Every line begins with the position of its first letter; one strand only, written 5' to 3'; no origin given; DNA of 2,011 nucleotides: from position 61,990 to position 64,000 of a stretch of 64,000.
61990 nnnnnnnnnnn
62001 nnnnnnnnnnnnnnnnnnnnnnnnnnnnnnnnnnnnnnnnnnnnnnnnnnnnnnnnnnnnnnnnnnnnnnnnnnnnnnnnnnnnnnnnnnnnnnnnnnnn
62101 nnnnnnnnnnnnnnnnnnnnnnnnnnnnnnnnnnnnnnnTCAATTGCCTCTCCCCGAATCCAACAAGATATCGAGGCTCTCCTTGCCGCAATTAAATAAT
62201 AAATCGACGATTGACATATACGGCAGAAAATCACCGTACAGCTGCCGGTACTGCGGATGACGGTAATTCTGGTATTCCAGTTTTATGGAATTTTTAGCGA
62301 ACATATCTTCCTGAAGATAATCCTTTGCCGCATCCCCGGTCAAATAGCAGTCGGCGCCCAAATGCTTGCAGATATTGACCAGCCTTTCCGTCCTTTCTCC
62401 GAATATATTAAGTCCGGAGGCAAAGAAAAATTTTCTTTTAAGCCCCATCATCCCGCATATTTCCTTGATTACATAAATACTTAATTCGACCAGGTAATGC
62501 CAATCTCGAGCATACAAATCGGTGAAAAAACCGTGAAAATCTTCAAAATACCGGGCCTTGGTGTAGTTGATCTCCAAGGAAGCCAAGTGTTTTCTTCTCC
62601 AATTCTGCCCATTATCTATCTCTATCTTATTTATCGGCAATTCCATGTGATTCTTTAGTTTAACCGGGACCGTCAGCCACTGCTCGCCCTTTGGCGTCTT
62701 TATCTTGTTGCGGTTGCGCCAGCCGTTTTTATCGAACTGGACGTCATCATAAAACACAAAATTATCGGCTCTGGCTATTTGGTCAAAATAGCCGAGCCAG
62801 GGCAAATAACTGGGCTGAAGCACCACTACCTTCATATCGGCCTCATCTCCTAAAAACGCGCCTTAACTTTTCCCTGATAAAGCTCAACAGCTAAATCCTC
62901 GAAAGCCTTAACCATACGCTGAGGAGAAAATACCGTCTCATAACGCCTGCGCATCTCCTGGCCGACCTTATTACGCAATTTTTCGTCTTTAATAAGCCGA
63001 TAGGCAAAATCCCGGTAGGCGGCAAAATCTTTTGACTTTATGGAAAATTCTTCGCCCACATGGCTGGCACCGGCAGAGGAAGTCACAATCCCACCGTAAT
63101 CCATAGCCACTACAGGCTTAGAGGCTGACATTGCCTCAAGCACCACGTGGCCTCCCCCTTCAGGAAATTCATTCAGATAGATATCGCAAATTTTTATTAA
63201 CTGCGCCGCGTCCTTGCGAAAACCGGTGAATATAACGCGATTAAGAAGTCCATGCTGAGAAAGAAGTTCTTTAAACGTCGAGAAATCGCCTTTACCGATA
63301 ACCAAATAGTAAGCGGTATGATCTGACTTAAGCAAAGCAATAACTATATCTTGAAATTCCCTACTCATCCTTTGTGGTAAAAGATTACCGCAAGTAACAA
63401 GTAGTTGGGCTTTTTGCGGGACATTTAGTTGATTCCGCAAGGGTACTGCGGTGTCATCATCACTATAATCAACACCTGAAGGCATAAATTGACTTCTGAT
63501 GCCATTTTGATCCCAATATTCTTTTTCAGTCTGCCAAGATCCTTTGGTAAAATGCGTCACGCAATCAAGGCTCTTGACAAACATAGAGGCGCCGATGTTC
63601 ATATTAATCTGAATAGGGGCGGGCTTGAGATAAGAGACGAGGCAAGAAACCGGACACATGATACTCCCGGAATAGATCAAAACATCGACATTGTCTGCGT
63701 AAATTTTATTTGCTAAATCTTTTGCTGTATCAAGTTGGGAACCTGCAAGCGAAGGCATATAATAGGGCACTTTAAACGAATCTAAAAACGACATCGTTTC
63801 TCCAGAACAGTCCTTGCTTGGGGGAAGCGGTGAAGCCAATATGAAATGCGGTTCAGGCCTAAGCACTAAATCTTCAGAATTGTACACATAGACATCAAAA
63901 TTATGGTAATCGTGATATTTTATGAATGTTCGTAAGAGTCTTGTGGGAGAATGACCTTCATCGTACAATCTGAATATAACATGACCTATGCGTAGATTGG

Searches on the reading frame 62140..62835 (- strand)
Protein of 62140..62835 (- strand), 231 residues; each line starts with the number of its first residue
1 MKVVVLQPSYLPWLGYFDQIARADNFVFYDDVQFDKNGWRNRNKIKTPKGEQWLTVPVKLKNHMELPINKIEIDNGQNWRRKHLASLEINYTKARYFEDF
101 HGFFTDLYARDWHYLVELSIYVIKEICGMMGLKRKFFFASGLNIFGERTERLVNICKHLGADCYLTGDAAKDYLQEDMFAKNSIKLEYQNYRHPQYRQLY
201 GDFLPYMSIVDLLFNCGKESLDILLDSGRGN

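Call 7: search_protein_families(library=pfam, proteins=[window:62140-62835:-], max_evalue=0.001)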
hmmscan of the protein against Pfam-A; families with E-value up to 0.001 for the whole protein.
window:62140-62835:- (231 aa): 1 family
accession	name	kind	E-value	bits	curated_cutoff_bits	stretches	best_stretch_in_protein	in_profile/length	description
PF08889.16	WbqC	-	1.9e-84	283.3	21.3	1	7-222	1-217/218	WbqC-like protein family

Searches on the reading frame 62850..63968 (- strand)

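Call 7: search_protein_families(library=pfam, proteins=[window:62850-63968:-], max_evalue=0.001)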
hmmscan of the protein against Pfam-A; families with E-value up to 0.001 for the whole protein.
window:62850-63968:- (372 aa): 2 families
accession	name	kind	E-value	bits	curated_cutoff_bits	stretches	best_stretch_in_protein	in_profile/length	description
PF00534.26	Glycos_transf_1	-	9.4e-18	64.8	26.4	1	178-341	6-171/172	Glycosyl transferases group 1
PF13692.12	Glyco_trans_1_4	-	9.4e-15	55.5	27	1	189-325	3-139/142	Glycosyl transferases group 1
